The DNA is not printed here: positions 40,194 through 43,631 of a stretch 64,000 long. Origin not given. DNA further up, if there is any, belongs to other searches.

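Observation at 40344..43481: Single 1045-aa protein fusing CapA/PGA_cap, Mur ligase (MurF/CapB-like) and BspA-type leucine-rich repeats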

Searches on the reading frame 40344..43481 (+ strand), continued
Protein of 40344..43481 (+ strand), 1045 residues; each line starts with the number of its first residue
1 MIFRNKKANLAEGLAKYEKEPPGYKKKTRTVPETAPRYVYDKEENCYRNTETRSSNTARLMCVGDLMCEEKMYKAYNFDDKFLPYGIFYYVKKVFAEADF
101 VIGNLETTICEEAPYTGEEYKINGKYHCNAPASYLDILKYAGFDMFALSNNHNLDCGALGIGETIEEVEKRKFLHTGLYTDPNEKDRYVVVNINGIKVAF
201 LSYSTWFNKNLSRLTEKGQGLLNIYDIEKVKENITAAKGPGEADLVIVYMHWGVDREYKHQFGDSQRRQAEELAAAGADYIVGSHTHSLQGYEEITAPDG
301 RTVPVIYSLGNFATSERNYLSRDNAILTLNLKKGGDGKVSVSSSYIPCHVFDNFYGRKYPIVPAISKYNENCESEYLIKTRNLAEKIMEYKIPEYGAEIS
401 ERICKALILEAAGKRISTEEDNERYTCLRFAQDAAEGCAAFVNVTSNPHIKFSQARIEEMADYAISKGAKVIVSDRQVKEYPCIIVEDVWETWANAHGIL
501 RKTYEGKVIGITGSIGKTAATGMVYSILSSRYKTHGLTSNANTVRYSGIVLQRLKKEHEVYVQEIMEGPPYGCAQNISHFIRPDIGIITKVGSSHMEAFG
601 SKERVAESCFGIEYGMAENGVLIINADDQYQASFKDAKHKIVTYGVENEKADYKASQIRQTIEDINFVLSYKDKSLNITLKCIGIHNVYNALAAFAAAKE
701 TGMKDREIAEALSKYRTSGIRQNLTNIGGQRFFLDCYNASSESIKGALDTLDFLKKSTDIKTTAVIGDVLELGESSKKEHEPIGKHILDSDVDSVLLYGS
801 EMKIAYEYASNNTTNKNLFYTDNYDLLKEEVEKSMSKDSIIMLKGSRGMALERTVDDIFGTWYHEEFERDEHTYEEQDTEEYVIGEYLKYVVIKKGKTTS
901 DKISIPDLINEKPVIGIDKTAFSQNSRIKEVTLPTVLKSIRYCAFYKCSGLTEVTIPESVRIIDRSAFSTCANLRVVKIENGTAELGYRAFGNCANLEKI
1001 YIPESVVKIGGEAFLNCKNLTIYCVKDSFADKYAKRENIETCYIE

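Call 53: fold_search(model_id=the predicted structure, library=pdb)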
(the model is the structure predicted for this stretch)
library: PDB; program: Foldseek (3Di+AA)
matches with E <= 10: 1090; with E <= 0.001: 168
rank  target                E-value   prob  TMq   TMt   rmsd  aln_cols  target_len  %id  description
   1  4qf5_A                2.2e-30  1.00  0.39  0.85   3.4       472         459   24  Crystal structure I of MurF from Acinetobacter baumannii (released 2015-04-01)
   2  4qf5_B                2.9e-30  1.00  0.39  0.85   3.5       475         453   24  Crystal structure I of MurF from Acinetobacter baumannii (released 2015-04-01)
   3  4qdi                  2.6e-28  1.00  0.37  0.80   4.4       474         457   23  Crystal structure II of MurF from Acinetobacter baumannii (released 2015-04-01)
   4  4cvm                  3.0e-28  1.00  0.35  0.76   4.9       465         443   22  PaMurF in complex with AMP-PNP and UDP-MurNAc-tripeptide (mDAP) (released 2015-04-22)
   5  4ziy                  1.6e-27  1.00  0.37  0.82   4.0       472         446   23  Structure of UDP-N-acetylmuramoylalanyl-D-glutamyl-2,6-diaminopimelate--D-alanyl-D-alanyl ligase from Acinetobacter baum (released 2015-05-20)
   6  4cvk_A                2.5e-27  1.00  0.34  0.73   5.5       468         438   22  PaMurF in complex with UDP-MurNAc-tripeptide (mDAP) (released 2015-04-22)
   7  2am1                  2.2e-26  1.00  0.28  0.60  11.4       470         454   22  sp protein ligand 1 (released 2006-01-24)
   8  3zl8                  2.5e-26  1.00  0.36  0.84   4.4       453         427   21  CRYSTAL STRUCTURE OF MURF LIGASE FROM THERMOTOGA MARITIMA IN COMPLEX WITH ADP (released 2013-09-11)
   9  1gg4_A                4.3e-26  1.00  0.33  0.71   5.9       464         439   22  CRYSTAL STRUCTURE OF ESCHERICHIA COLI UDPMURNAC-TRIPEPTIDE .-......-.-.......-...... ENZYME (MURF) AT 2.3 ANGSTROM RES (released 2000-12-20)
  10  4cvl                  7.9e-25  1.00  0.34  0.75   5.2       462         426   20  PaMurF in complex with AMP-PNP (released 2015-04-22)
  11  4c12                  1.1e-21  1.00  0.35  0.71   4.5       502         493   13  X-ray Crystal Structure of Staphylococcus aureus MurE with UDP-MurNAc- Ala-Glu-Lys and ADP (released 2013-10-02)
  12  4c13                  1.6e-21  1.00  0.36  0.71   4.6       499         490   13  x-ray crystal structure of Staphylococcus aureus MurE with UDP-MurNAc- Ala-Glu-Lys (released 2013-10-02)
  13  8r6s_Q                3.3e-21  1.00  0.35  0.64   5.6       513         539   16  Plastid-encoded RNA polymerase (Integrated model) (released 2024-03-13)
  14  4bub_B                1.3e-20  1.00  0.31  0.60   6.3       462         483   18  CRYSTAL STRUCTURE OF MURE LIGASE FROM THERMOTOGA MARITIMA IN COMPLEX WITH ADP (released 2013-07-17)
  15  2f00_B                3.9e-20  1.00  0.31  0.64   7.1       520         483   15  Escherichia coli MurC (released 2006-10-24)
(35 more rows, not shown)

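Call 79: search_protein_families(library=pfam, proteins=[L010:3-2099:+, L010:5378-6733:+, L010:6756-8381:+, L012:2441-3793:+, L012:3932-6271:+, L012:6336-6971:+, L012:6998-8143:+, L012:7756-9732:+, L012:12798-14243:+, L012:14418-16076:-], max_evalue=0.001)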
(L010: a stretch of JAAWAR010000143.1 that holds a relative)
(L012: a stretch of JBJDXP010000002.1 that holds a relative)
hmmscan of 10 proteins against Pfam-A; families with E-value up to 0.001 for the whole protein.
L010:3-2099:+ (698 aa): 7 families
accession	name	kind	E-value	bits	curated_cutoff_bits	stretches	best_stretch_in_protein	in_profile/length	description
PF03721.20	UDPG_MGDP_dh_N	-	1.6e-54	184.8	27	1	252-432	2-187/187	UDP-glucose/GDP-mannose dehydrogenase family, NAD binding domain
PF00984.24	UDPG_MGDP_dh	-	9.3e-35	119.1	25.4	1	447-538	2-93/94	UDP-glucose/GDP-mannose dehydrogenase family, central domain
PF03720.21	UDPG_MGDP_dh_C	-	6.1e-24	84.8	30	1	562-661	2-101/103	UDP-glucose/GDP-mannose dehydrogenase family, UDP binding domain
PF00005.33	ABC_tran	-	8.4e-17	62.5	25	1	40-165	7-135/137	ABC transporter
PF03446.21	NAD_binding_2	-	7.3e-05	23.3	21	1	253-385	2-110/161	NAD binding domain of 6-phosphogluconate dehydrogenase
PF02737.24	3HCDH_N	-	0.00036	20.9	22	1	253-329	2-83/180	3-hydroxyacyl-CoA dehydrogenase, NAD binding domain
PF07992.20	Pyr_redox_2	-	0.00036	20.5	26.1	1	248-277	142-169/291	Pyridine nucleotide-disulphide oxidoreductase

L010:5378-6733:+ (451 aa): 1 family
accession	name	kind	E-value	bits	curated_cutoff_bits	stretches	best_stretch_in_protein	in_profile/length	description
PF03616.19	Glt_symporter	-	8.5e-18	64.6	26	1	10-385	12-367/368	Sodium/glutamate symporter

L010:6756-8381:+ (541 aa): 2 families
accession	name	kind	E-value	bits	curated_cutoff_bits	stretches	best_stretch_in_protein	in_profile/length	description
PF07969.17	Amidohydro_3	-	2.8e-93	314.4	29.7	1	54-536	1-472/472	Amidohydrolase family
PF01979.26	Amidohydro_1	-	3.2e-17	63.2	25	1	325-534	136-344/345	Amidohydrolase family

L012:2441-3793:+ (450 aa): 10 families
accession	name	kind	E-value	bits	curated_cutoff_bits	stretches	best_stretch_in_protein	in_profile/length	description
PF05958.17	tRNA_U5-meth_tr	-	2.2e-27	96.5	23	1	90-448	2-353/357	tRNA (Uracil-5-)-methyltransferase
PF13847.12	Methyltransf_31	-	2.7e-10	40.5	27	1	309-365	7-66/145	Methyltransferase domain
PF13649.12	Methyltransf_25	-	7e-09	36.7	27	1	309-365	1-58/97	Methyltransferase domain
PF09445.16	Methyltransf_15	-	4.9e-07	29.9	22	1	308-389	3-85/165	RNA cap guanine-N2 methyltransferase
PF05175.20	MTS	-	6.2e-06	26.4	23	1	306-368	32-96/170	Methyltransferase small domain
PF08241.18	Methyltransf_11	-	9e-06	26.7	21.2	1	311-364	2-53/95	Methyltransferase domain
PF03602.21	Cons_hypoth95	-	1.2e-05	25.5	24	1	305-410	41-153/182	Conserved hypothetical protein 95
PF02475.24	TRM5-TYW2_MTfase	-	8.8e-05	23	28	1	305-361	36-95/164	TRM5/TYW2 methyltransferase domain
PF01135.25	PCMT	-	0.00054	20.2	20.3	1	291-368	59-139/210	Protein-L-isoaspartate(D-aspartate) O-methyltransferase (PCMT)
PF06325.19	PrmA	-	0.00085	19.3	22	0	306-358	162-215/296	Ribosomal protein L11 methyltransferase (PrmA)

L012:3932-6271:+ (779 aa): 2 families
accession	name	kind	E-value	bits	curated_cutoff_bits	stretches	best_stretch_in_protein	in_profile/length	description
PF03235.19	GmrSD_N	-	3e-29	103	33.2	1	11-229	2-198/199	GmrSD restriction endonuclease, N-terminal domain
PF07510.16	GmrSD_C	-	2.8e-12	47.2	23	1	476-598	24-133/138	GmrSD restriction endonucleases, C-terminal domain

L012:6336-6971:+ (211 aa): 0 families

L012:6998-8143:+ (381 aa): 1 family
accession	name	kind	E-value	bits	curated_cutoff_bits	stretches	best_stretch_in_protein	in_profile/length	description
PF03222.19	Trp_Tyr_perm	-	1.6e-16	60.9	22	1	10-350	5-366/393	Tryptophan/tyrosine permease family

L012:7756-9732:+ (658 aa): 2 families
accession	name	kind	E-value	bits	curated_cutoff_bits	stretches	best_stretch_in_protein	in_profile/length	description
PF07969.17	Amidohydro_3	-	1.4e-56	193.4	29.7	1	176-635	1-469/472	Amidohydrolase family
PF01979.26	Amidohydro_1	-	5.6e-07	29.6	25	1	531-621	233-333/345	Amidohydrolase family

L012:12798-14243:+ (481 aa): 2 families
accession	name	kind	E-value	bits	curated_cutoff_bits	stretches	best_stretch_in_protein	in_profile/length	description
PF13520.12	AA_permease_2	-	5.2e-41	141.4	27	1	19-466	1-426/427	Amino acid permease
PF00324.27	AA_permease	-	8.7e-33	114.1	24.6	1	26-480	4-466/470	Amino acid permease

L012:14418-16076:- (552 aa): 2 families
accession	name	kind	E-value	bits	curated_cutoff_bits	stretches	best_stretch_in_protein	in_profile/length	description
PF02518.31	HATPase_c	-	6e-27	94.7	26.4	1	448-551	8-109/111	Histidine kinase-, DNA gyrase B-, and HSP90-like ATPase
PF00512.31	HisKA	-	2.9e-18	66.1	26.9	1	332-397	2-66/66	His Kinase A (phospho-acceptor) domain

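Call 80: search_protein_representatives(protein=window:40344-43478:+)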
Query: 1045 residues. Proteins with E-value up to 0.001 (for the whole library): 344803; up to 1e-10: 215130; up to 1e-30: 55458. The best 150 are listed.
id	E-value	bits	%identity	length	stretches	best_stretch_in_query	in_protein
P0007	0.0e+00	1239.3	55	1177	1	14-1040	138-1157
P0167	0.0e+00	1063.8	35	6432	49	902-1026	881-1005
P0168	0.0e+00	1023.7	35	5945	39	904-1028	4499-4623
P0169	8.0e-292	987.3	37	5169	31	920-1024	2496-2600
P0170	2.2e-288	975.9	46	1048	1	15-1040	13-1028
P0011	3.4e-285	965.4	47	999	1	47-1020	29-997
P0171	6.9e-280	947.8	35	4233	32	914-1043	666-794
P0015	2.9e-278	942.4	45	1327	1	14-1039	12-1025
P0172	5.1e-271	918.4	34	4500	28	905-1035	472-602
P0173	1.1e-264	897.5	35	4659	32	901-1020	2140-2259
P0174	6.6e-261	885.0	42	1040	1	11-1040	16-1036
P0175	9.1e-248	841.5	41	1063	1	52-1039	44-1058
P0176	9.9e-248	841.3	37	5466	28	913-1025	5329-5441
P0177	2.2e-244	830.2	35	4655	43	919-1022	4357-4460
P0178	5.8e-242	822.3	36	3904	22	916-1022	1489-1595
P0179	7.6e-240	815.2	38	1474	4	633-1039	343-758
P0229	1.4e-180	619.1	32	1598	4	16-860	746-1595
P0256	4.0e-171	587.7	36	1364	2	403-1044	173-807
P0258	6.2e-171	587.1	36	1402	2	270-1040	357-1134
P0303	8.9e-162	556.8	33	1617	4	12-805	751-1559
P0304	1.0e-161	556.7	37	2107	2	508-1040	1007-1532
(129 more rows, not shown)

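Call 83: search_protein_families(library=pfam, proteins=[P0229, P0303, P0179, P0258, P0256, P0304], max_evalue=0.0001)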
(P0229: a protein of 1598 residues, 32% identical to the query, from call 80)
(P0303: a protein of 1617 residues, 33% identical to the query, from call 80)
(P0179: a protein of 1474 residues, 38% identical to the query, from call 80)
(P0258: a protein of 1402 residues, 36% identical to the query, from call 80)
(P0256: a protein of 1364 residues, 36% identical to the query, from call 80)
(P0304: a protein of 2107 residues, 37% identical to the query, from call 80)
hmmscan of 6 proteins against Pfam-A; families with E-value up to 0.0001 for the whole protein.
P0229 (1598 aa): 5 families
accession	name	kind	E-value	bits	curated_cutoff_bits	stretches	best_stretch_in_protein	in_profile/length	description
PF09587.15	PGA_cap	-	6.3e-81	272.1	27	2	379-634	1-254/255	Bacterial capsule synthesis protein PGA_cap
PF13306.12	LRR_5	-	4.3e-46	156.4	27.7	2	59-168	2-107/127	BspA type Leucine rich repeat region (6 copies)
PF08245.18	Mur_ligase_M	-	2.3e-31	109.8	24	1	1251-1435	2-200/200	Mur ligase middle domain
PF02875.26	Mur_ligase_C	-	6.6e-18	66.2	28.4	1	1461-1581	5-126/127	Mur ligase, glutamate ligase domain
PF13855.12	LRR_8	-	5.4e-10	39.3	27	0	102-145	11-55/61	Leucine rich repeat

P0303 (1617 aa): 5 families
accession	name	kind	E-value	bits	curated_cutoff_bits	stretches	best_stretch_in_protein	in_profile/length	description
PF09587.15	PGA_cap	-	1.4e-84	284.1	27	2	389-644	1-254/255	Bacterial capsule synthesis protein PGA_cap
PF13306.12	LRR_5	-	6.3e-49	165.5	27.7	2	192-287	11-104/127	BspA type Leucine rich repeat region (6 copies)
PF08245.18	Mur_ligase_M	-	7.8e-35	121.1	24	1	1261-1452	1-200/200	Mur ligase middle domain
PF02875.26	Mur_ligase_C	-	4.1e-14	53.9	28.4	1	1476-1598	3-126/127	Mur ligase, glutamate ligase domain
PF13855.12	LRR_8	-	1.6e-07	31.4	27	0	227-271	14-59/61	Leucine rich repeat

P0179 (1474 aa): 3 families
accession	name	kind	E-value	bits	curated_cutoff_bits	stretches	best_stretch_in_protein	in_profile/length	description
PF08245.18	Mur_ligase_M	-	5.3e-59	200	24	4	193-324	1-137/200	Mur ligase middle domain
PF13306.12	LRR_5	-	1.2e-54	184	27.7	2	1344-1450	22-126/127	BspA type Leucine rich repeat region (6 copies)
PF02875.26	Mur_ligase_C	-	5.5e-30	105.2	28.4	2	437-564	9-127/127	Mur ligase, glutamate ligase domain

P0258 (1402 aa): 5 families
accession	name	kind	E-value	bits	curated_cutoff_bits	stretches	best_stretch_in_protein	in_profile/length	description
PF08245.18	Mur_ligase_M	-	1.3e-31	110.6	24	1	606-790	1-199/200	Mur ligase middle domain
PF00768.25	Peptidase_S11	-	2.6e-31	109.3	27.6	1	1142-1367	9-236/239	D-alanyl-D-alanine carboxypeptidase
PF09587.15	PGA_cap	-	3.1e-25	89.6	27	1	88-272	6-197/255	Bacterial capsule synthesis protein PGA_cap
PF13306.12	LRR_5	-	2.4e-24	86.1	27.7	1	1008-1115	21-127/127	BspA type Leucine rich repeat region (6 copies)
PF02875.26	Mur_ligase_C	-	1.3e-11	45.9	28.4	1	824-942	12-127/127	Mur ligase, glutamate ligase domain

P0256 (1364 aa): 4 families
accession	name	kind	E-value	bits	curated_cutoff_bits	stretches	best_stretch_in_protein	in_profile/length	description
PF09587.15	PGA_cap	-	3.6e-53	181.1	27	1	1022-1275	2-251/255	Bacterial capsule synthesis protein PGA_cap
PF08245.18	Mur_ligase_M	-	1.3e-33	117.1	24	1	281-467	1-199/200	Mur ligase middle domain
PF13306.12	LRR_5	-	3.8e-26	91.9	27.7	1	679-782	22-125/127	BspA type Leucine rich repeat region (6 copies)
PF02875.26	Mur_ligase_C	-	1.2e-18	68.5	28.4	1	493-616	4-127/127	Mur ligase, glutamate ligase domain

P0304 (2107 aa): 5 families
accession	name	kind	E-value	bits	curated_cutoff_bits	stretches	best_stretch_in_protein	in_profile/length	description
PF09587.15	PGA_cap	-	2.7e-47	161.9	27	1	1767-2021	2-252/255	Bacterial capsule synthesis protein PGA_cap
PF14397.11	ATPgrasp_ST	-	2.3e-40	139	31.4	1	216-459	5-263/278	Sugar-transfer associated ATP-grasp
PF08245.18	Mur_ligase_M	-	1.3e-30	107.3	24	1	1010-1196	1-199/200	Mur ligase middle domain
PF13306.12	LRR_5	-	6.3e-20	71.8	27.7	1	1408-1509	22-123/127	BspA type Leucine rich repeat region (6 copies)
PF02875.26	Mur_ligase_C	-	2.6e-14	54.6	28.4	1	1228-1345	11-127/127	Mur ligase, glutamate ligase domain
